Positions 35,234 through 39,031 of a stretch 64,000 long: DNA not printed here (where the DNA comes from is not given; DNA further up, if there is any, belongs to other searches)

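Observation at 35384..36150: Valyl-tRNA synthetase fused to a histone-H1-like AKKA-repeat tail encoded by tandem DNA repeats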

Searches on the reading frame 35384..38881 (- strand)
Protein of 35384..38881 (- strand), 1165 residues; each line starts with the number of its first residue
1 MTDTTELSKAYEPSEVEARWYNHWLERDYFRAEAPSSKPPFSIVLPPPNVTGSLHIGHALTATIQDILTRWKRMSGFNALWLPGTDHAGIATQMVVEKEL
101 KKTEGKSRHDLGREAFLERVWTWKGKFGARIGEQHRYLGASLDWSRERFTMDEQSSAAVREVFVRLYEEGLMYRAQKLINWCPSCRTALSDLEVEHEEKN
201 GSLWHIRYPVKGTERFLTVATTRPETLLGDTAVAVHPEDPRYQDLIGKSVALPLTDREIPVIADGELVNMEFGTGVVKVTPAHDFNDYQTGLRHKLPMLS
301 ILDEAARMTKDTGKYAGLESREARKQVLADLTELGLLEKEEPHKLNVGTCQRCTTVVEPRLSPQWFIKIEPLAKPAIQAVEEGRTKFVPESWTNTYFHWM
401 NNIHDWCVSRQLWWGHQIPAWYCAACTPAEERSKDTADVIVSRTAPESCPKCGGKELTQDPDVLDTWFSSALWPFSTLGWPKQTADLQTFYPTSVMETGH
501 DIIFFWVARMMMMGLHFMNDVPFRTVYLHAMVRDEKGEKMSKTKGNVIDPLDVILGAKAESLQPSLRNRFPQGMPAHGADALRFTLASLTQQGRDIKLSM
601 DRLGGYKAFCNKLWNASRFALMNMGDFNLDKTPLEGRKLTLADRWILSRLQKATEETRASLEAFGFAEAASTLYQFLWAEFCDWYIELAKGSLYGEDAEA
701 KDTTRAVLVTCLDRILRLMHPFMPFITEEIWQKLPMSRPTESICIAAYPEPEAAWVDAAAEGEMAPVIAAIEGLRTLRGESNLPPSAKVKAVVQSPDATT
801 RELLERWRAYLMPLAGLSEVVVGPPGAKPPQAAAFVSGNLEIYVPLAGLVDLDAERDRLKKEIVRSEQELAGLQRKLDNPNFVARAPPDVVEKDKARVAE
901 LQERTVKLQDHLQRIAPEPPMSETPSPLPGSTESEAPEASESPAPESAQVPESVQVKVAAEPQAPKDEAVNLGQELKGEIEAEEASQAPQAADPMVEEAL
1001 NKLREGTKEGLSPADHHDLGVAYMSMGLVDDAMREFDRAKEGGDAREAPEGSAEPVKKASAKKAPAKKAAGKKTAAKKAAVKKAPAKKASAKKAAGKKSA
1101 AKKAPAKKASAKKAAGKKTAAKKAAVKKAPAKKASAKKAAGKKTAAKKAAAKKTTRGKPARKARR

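Call 5: search_protein_families(library=pfam, proteins=[window:35384-38881:-], max_evalue=1)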
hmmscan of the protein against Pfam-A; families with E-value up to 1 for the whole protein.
window:35384-38881:- (1165 aa): 12 families
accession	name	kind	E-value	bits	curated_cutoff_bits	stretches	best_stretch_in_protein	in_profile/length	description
PF00133.28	tRNA-synt_1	-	1.3e-150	502.3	22.7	1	20-599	2-414/414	tRNA synthetases class I (I, L, M and V)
PF08264.19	Anticodon_1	-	1.5e-42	145.4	25.1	1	643-792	1-147/148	Anticodon-binding domain of tRNA ligase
PF09334.17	tRNA-synt_1g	-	2.6e-19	69.7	20.1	2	48-195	8-136/391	tRNA synthetases class I (M)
PF10458.14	Val_tRNA-synt_C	-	6.4e-19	68.4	25.9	1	851-915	1-65/66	Valyl tRNA synthetase tRNA binding arm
PF07382.16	HC2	-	1.7e-09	38.5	40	1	1057-1162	16-124/194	Histone H1-like nucleoprotein HC2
PF13603.12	tRNA-synt_1_2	-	1.7e-09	37.8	25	2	247-308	86-146/185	Leucyl-tRNA synthetase, editing domain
PF02095.21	Extensin_1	-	0.00015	22.1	105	1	1055-1153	10-108/171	Extensin-like protein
PF01406.26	tRNA-synt_1e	-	0.012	15.4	27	0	48-79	17-48/301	tRNA synthetases class I (C) catalytic domain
PF16326.10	ABC_tran_CTD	-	0.03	15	32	1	855-904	9-56/69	ABC transporter C-terminal domain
PF21349.2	RUBY_RBDX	-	0.13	12.2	26.5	1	443-453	13-23/30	Rubrerythrin, rubredoxin-like domain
PF08271.17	Zn_Ribbon_TF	-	0.23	11.5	29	0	449-462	3-16/43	TFIIB zinc-binding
PF19979.4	DUF6415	-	0.71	11.1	27.5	0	982-1030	40-93/95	Family of unknown function (DUF6415)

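Call 6: search_protein_families(library=ncbifam, proteins=[window:35384-38881:-], max_evalue=1)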
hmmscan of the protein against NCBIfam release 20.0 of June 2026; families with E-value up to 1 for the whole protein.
window:35384-38881:- (1165 aa): 25 families
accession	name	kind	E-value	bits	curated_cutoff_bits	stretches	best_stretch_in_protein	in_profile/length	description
NF011492.0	PRK14900.1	equivalog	0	1831.1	1783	2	1-1109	3-1020/1044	valine--tRNA ligase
NF004349.1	PRK05729.1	equivalog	0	1255.8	704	1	9-911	2-859/860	valine--tRNA ligase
TIGR00422.1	valS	equivalog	0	1137.1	612.1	1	8-896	2-860/863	valine--tRNA ligase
NF009687.0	PRK13208.1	equivalog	7.5e-186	619.7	738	1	4-812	3-778/801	valine--tRNA ligase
TIGR00392.1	ileS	equivalog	8.4e-126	421.2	621.4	2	258-783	309-838/861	isoleucine--tRNA ligase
NF000540.1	alt_ValS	exception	4.3e-99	332.6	900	1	15-809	8-815/827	valine--tRNA ligase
NF000258.1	MupB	exception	5.3e-66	223.2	1900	2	266-783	302-808/1033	mupirocin-resistant isoleucine--tRNA ligase MupB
NF008957.0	PRK12300.1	subfamily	3.5e-60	204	677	4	12-239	5-240/946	leucine--tRNA ligase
NF040702.1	ileS_w_GNAT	exception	4.6e-57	193.4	1999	2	254-734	488-956/1100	isoleucine--tRNA ligase, N-acetyltransferase domain-containing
TIGR00395.1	leuS_arch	equivalog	1.7e-54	185.2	648.5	4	15-238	2-233/938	leucine--tRNA ligase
NF000257.1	MupA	exception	8.1e-53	179.4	1900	2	262-790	294-813/1024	mupirocin-resistant isoleucine--tRNA ligase MupA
TIGR00396.1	leuS_bact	equivalog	1.3e-44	152.6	548.4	5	11-210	1-181/843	leucine--tRNA ligase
TIGR00398.1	metG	equivalog_domain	1.1e-28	100.2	336.35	4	48-98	8-58/530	methionine--tRNA ligase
NF008900.0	PRK12267.1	equivalog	4.4e-18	65.1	598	2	454-737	214-479/648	methionine--tRNA ligase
NF001100.0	PRK00133.1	equivalog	4.3e-15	55.3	587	2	341-736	166-504/676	methionine--tRNA ligase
NF038053.1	hist_H1_lk_Burk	equivalog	3.2e-12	47.1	80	1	1056-1162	26-151/195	histone H1-like DNA-binding protein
NF038052.1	histone_lik_HC2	exception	1.2e-07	32.1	135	1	1057-1161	11-123/201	histone H1-like DNA-binding protein Hc2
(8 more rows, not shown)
